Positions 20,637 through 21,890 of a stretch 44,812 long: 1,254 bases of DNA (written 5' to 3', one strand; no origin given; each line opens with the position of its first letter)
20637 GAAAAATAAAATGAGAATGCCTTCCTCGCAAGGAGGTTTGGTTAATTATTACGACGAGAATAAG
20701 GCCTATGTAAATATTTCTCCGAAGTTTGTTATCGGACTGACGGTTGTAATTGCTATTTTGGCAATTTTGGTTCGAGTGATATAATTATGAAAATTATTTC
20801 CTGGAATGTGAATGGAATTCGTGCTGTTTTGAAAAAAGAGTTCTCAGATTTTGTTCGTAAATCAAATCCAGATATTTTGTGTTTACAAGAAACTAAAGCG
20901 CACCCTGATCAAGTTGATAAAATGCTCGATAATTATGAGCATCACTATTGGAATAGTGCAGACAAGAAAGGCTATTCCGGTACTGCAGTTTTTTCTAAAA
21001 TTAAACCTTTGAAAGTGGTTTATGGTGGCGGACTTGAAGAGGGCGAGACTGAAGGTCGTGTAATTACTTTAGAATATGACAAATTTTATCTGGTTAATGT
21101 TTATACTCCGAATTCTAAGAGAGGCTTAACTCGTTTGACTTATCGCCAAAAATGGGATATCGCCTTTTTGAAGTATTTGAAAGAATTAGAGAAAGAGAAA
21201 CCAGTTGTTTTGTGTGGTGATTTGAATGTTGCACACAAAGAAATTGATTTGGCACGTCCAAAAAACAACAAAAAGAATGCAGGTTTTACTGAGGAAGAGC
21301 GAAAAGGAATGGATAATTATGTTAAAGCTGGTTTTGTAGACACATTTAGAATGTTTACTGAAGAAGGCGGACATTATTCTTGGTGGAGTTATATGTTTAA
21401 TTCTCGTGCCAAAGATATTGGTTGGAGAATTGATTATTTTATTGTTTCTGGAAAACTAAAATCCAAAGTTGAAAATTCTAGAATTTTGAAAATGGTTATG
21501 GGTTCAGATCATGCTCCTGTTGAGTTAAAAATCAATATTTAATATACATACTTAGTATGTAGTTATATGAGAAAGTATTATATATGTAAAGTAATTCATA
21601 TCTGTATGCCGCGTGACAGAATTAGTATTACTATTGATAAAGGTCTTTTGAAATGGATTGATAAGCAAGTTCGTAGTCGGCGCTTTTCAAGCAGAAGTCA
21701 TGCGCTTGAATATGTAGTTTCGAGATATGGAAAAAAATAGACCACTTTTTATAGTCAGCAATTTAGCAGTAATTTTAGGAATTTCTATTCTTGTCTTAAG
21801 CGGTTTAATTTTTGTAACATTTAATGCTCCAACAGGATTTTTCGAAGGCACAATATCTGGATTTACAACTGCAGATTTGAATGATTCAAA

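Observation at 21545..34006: Candidate uncharacterised cell-surface fibre/adhesion assembly locus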

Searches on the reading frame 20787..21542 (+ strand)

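Call 4: search_protein_families(library=pfam, proteins=[window:20787-21542:+], max_evalue=0.1)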
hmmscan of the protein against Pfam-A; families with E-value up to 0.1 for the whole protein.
window:20787-21542:+ (251 aa): 2 families
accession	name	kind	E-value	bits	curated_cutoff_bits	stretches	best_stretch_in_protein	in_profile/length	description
PF03372.29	Exo_endo_phos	-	4.6e-36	125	24.5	1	4-242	1-225/225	Endonuclease/Exonuclease/phosphatase family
PF14529.12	Exo_endo_phos_2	-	3.3e-05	24.2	27.4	1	101-155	2-48/117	Endonuclease-reverse transcriptase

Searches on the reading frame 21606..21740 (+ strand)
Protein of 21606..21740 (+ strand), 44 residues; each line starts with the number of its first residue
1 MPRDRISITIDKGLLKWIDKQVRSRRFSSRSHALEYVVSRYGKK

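Call 3: search_protein_families(library=pfam, proteins=[window:21606-21740:+], max_evalue=0.1)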
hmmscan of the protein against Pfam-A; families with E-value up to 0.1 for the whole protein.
window:21606-21740:+ (44 aa): 2 families
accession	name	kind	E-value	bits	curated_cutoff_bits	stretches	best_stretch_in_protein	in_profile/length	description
PF01402.27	RHH_1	-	0.001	19.4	20.5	1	5-41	1-36/39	Ribbon-helix-helix protein, copG family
PF15919.11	HicB_lk_antitox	-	0.0098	16.5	27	1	4-35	90-120/123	HicB_like antitoxin of bacterial toxin-antitoxin system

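Call 11: search_protein_families(library=ncbifam, proteins=[window:21606-21740:+], max_evalue=0.1)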
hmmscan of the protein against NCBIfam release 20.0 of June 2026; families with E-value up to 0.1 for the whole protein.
window:21606-21740:+ (44 aa): 7 families
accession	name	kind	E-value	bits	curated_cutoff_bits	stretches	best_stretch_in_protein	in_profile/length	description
TIGR02793.1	nikR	equivalog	0.00025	21.3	175.45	1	5-37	2-34/129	nickel-responsive transcriptional regulator NikR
NF002815.0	PRK02967.1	equivalog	0.00083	19.4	83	1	4-37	2-35/139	nickel-responsive transcriptional regulator NikR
NF002169.0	PRK01002.1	subfamily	0.0013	18.7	111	1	4-41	5-42/141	nickel responsive regulator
NF003381.0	PRK04460.1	equivalog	0.019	15.1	105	1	5-36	6-37/139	nickel-responsive transcriptional regulator NikR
NF050104.1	TA_MazE_antitoxin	equivalog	0.02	15.3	65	1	5-25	1-21/69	type II toxin-antitoxin system MazE family antitoxin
TIGR02606.1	antidote_CC2985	hypoth_equivalog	0.044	13.8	46.2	1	6-32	2-28/70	type II toxin-antitoxin system ParD family antitoxin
NF001884.0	PRK00630.1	subfamily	0.053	13.6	119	1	5-33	12-40/148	nickel responsive regulator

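Call 12: search_protein_families(library=phrogs, proteins=[window:21606-21740:+], max_evalue=0.1)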
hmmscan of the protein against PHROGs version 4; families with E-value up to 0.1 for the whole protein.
window:21606-21740:+ (44 aa): 2 families
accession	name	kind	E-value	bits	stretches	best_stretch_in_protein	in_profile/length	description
phrog_4738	-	transcription regulation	0.00095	19.8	1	5-34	16-45/59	transcriptional repressor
phrog_27098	-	unknown function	0.0066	17.9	1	4-38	18-52/95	-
